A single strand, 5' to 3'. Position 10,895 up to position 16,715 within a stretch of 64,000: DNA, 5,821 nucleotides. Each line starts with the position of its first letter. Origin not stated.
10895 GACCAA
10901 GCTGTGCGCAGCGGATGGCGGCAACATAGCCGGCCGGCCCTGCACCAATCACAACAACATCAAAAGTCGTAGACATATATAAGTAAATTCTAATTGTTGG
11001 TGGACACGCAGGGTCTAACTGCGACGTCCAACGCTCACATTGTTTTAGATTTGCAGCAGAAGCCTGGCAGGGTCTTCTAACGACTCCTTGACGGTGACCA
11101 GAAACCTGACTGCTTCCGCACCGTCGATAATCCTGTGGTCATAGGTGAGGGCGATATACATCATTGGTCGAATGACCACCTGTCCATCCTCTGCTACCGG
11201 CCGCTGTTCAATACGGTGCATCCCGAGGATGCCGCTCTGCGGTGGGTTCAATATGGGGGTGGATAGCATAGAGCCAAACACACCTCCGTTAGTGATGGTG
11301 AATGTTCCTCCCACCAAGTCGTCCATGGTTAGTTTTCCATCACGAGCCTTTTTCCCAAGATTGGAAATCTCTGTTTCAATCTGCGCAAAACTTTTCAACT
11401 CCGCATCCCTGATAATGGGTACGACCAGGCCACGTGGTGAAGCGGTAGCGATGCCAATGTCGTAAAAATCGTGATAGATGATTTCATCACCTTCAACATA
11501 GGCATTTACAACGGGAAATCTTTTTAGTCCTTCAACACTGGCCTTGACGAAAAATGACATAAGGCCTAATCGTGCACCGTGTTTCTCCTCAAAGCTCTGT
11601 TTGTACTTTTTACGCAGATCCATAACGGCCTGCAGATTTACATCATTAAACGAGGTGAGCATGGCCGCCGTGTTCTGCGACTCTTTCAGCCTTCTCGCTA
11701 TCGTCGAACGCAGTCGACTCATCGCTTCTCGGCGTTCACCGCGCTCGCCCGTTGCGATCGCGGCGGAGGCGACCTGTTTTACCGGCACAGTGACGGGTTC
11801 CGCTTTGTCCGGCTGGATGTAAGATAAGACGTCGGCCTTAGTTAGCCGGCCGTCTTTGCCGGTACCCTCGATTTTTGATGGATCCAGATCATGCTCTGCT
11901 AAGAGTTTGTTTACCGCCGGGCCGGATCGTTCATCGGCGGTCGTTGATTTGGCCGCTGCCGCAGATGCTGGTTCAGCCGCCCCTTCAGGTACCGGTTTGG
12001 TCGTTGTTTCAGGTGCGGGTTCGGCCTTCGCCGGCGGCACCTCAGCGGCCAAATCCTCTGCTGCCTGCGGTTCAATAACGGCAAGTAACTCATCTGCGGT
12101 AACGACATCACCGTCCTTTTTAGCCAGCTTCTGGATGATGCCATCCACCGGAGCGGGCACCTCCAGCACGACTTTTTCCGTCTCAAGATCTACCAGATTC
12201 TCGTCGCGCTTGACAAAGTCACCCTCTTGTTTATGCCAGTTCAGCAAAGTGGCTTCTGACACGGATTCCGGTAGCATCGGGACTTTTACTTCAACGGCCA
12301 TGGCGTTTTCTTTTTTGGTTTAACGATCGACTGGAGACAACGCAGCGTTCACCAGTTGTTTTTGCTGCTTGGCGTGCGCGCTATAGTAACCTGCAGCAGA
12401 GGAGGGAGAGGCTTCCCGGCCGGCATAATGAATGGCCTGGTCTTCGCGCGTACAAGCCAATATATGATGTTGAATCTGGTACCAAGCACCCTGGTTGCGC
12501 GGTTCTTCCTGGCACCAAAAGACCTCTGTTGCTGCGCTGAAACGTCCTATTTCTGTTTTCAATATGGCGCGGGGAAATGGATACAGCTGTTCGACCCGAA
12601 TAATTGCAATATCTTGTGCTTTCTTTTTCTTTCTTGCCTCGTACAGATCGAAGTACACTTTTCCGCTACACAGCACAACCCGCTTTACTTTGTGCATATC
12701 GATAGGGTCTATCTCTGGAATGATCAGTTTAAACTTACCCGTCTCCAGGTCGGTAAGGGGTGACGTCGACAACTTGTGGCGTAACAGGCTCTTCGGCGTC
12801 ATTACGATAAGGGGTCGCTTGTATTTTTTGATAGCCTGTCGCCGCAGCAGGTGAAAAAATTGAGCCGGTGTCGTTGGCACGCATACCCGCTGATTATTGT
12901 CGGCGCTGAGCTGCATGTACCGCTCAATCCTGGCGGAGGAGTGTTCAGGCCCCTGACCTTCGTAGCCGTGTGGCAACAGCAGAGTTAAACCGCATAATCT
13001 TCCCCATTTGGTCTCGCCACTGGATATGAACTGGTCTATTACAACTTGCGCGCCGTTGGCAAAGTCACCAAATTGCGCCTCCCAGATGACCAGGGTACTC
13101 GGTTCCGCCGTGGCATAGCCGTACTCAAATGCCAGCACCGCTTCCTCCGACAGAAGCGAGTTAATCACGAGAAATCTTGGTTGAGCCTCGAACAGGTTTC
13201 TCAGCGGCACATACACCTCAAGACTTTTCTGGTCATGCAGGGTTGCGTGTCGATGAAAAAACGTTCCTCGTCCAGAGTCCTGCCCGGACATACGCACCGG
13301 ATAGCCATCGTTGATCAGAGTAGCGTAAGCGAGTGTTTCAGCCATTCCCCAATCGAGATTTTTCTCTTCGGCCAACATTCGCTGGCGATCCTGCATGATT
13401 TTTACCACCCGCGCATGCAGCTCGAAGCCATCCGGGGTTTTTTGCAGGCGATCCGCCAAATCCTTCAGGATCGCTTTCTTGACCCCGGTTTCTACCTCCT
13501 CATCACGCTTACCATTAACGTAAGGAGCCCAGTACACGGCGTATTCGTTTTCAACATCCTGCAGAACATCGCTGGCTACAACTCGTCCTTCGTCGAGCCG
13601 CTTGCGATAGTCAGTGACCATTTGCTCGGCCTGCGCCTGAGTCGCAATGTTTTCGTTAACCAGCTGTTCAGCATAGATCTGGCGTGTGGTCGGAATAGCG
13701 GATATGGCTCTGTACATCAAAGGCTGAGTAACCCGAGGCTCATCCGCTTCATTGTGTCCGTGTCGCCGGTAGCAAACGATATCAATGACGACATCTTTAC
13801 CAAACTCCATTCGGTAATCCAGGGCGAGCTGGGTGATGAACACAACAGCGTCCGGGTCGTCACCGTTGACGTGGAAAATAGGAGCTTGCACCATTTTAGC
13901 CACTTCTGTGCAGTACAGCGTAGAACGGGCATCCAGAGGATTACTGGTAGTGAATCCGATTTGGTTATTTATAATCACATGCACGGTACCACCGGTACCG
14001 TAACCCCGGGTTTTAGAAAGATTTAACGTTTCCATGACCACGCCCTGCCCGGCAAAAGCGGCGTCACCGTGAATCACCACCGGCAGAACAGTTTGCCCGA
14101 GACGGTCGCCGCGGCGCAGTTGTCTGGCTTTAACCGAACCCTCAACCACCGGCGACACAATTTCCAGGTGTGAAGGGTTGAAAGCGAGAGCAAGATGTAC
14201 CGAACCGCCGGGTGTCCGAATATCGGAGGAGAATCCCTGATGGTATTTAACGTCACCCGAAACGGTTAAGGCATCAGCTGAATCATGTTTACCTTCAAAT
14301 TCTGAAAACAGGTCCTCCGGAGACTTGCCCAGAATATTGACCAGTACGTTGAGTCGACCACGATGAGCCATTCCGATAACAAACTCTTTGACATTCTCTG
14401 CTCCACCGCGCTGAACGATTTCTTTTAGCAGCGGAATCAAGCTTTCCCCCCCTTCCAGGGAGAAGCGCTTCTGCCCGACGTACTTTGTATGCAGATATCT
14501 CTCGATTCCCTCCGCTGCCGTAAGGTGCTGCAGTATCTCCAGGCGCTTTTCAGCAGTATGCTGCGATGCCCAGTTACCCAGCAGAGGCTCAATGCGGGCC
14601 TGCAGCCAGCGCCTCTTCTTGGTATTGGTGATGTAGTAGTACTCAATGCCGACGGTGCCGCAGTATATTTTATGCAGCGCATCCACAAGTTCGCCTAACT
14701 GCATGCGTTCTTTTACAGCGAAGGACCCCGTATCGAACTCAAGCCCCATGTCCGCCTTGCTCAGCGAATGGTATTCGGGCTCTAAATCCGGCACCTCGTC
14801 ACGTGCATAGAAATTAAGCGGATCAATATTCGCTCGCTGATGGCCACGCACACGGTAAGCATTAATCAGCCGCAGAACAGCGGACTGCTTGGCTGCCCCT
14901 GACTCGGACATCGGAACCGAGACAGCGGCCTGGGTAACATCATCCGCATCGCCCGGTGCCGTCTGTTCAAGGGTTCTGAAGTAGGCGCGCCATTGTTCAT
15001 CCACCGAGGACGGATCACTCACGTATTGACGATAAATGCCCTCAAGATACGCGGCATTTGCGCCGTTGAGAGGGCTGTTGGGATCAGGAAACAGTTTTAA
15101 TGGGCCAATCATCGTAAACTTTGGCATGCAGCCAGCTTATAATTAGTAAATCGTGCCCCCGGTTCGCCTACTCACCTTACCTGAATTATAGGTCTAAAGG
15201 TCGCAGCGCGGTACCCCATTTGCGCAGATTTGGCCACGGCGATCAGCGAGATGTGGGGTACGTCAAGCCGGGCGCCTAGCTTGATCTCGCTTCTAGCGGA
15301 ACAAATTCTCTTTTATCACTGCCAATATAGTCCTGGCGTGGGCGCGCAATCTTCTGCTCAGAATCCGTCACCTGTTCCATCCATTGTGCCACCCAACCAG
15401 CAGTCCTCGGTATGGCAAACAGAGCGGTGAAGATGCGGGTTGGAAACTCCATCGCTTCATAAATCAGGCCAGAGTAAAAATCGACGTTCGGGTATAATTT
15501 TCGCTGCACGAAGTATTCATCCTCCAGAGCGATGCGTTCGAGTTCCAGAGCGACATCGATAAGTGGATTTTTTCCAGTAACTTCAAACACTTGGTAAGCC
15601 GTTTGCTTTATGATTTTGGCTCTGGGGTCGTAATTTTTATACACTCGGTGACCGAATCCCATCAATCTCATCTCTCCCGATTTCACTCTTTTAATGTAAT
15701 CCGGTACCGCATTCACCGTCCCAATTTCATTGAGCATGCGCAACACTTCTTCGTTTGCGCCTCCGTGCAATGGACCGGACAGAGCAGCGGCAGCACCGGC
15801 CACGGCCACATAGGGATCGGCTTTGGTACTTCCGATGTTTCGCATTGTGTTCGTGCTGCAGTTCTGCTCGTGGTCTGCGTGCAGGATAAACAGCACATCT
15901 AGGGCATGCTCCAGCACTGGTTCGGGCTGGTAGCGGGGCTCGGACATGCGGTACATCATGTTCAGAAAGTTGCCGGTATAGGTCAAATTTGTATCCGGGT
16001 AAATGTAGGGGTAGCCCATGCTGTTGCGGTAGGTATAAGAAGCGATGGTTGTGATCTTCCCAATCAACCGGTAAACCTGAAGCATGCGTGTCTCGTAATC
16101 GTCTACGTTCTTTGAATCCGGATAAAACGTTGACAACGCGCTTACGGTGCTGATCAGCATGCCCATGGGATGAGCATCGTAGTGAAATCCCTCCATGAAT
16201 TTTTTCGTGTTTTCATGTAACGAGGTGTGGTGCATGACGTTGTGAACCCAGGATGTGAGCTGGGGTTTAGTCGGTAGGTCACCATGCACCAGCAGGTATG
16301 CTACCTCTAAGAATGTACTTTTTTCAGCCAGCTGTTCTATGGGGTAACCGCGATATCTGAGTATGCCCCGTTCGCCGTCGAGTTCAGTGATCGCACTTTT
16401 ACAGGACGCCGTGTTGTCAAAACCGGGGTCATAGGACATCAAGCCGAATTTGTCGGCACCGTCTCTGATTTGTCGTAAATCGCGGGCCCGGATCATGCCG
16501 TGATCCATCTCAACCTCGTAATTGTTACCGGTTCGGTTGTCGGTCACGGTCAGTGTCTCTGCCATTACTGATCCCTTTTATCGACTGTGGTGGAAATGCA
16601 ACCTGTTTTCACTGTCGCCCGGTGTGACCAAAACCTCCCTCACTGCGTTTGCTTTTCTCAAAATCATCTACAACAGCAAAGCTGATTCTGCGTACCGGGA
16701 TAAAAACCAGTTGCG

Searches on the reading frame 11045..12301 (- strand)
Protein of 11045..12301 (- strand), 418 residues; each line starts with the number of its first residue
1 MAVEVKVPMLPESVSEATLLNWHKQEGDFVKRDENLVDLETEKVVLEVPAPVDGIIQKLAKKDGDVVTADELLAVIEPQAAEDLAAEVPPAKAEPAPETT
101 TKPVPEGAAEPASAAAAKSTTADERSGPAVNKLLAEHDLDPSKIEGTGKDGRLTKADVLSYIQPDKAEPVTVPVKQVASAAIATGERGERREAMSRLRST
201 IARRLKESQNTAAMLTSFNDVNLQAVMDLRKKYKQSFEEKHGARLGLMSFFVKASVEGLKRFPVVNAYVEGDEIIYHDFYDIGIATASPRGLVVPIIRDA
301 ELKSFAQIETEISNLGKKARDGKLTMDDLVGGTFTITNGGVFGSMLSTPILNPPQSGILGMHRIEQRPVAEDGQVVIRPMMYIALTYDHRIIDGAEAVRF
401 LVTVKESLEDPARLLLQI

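Call 89: search_protein_families(library=pfam, proteins=[window:11045-12301:-], max_evalue=0.00001)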
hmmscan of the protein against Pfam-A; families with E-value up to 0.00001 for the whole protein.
window:11045-12301:- (418 aa): 3 families
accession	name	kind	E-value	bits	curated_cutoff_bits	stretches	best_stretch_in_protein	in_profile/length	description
PF00198.28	2-oxoacid_dh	-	6.4e-85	284.7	23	1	188-416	3-232/232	2-oxoacid dehydrogenases acyltransferase (catalytic domain)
PF00364.28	Biotin_lipoyl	-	1.6e-17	63.5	22.1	1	4-76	2-73/73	Biotin-requiring enzyme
PF02817.22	E3_binding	-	9.8e-11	42.1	23.7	1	127-159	4-36/36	e3 binding domain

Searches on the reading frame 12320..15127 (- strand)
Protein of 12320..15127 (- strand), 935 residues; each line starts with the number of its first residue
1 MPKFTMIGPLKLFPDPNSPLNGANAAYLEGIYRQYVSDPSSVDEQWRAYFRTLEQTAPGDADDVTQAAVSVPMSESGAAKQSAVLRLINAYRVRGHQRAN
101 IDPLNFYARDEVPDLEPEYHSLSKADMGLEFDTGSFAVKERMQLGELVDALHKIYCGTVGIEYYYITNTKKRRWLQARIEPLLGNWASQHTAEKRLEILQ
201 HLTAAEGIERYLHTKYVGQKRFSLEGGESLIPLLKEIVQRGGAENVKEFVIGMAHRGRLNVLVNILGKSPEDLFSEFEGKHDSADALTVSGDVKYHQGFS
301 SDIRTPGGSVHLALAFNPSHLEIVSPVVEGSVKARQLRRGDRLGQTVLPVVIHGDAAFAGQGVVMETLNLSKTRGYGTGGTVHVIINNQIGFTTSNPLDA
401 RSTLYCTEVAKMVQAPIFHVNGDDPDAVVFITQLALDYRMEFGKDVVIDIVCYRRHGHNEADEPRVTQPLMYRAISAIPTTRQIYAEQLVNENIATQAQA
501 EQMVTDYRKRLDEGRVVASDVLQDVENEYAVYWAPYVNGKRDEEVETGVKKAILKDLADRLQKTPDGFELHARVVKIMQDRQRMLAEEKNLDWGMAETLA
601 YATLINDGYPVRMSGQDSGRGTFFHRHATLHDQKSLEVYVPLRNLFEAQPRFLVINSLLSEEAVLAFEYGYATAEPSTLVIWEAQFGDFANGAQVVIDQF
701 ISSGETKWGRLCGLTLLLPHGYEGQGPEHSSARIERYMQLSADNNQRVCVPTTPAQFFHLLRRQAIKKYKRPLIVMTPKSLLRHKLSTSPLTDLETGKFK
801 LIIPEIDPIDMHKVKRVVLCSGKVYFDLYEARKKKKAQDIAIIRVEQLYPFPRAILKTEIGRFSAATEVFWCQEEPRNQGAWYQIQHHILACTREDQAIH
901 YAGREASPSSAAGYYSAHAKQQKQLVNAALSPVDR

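Call 89: search_protein_families(library=pfam, proteins=[window:12320-15127:-], max_evalue=0.00001)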
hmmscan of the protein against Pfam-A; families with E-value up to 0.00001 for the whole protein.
window:12320-15127:- (935 aa): 4 families
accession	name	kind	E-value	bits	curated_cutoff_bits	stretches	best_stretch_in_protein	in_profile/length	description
PF02779.29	Transket_pyr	-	1.2e-48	165.5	27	1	590-783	2-173/174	Transketolase, pyrimidine binding domain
PF16870.10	OxoGdeHyase_C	-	3.1e-48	163.8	27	1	789-930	2-151/151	2-oxoglutarate dehydrogenase C-terminal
PF00676.26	E1_dh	-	1.4e-46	159.3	22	1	208-513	9-286/300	Dehydrogenase E1 component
PF16078.10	2-oxogl_dehyd_N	-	3e-16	59.1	27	1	18-55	2-39/41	2-oxoglutarate dehydrogenase N-terminus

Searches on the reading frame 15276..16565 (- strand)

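Call 90: search_protein_families(library=pfam, proteins=[window:15276-16565:-], max_evalue=0.00001)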
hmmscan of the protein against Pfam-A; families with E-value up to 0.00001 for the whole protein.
window:15276-16565:- (429 aa): 1 family
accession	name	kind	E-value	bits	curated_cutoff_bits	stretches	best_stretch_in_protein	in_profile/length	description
PF00285.26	Citrate_synt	-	4.5e-139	463.9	27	1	48-410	1-357/357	Citrate synthase, C-terminal domain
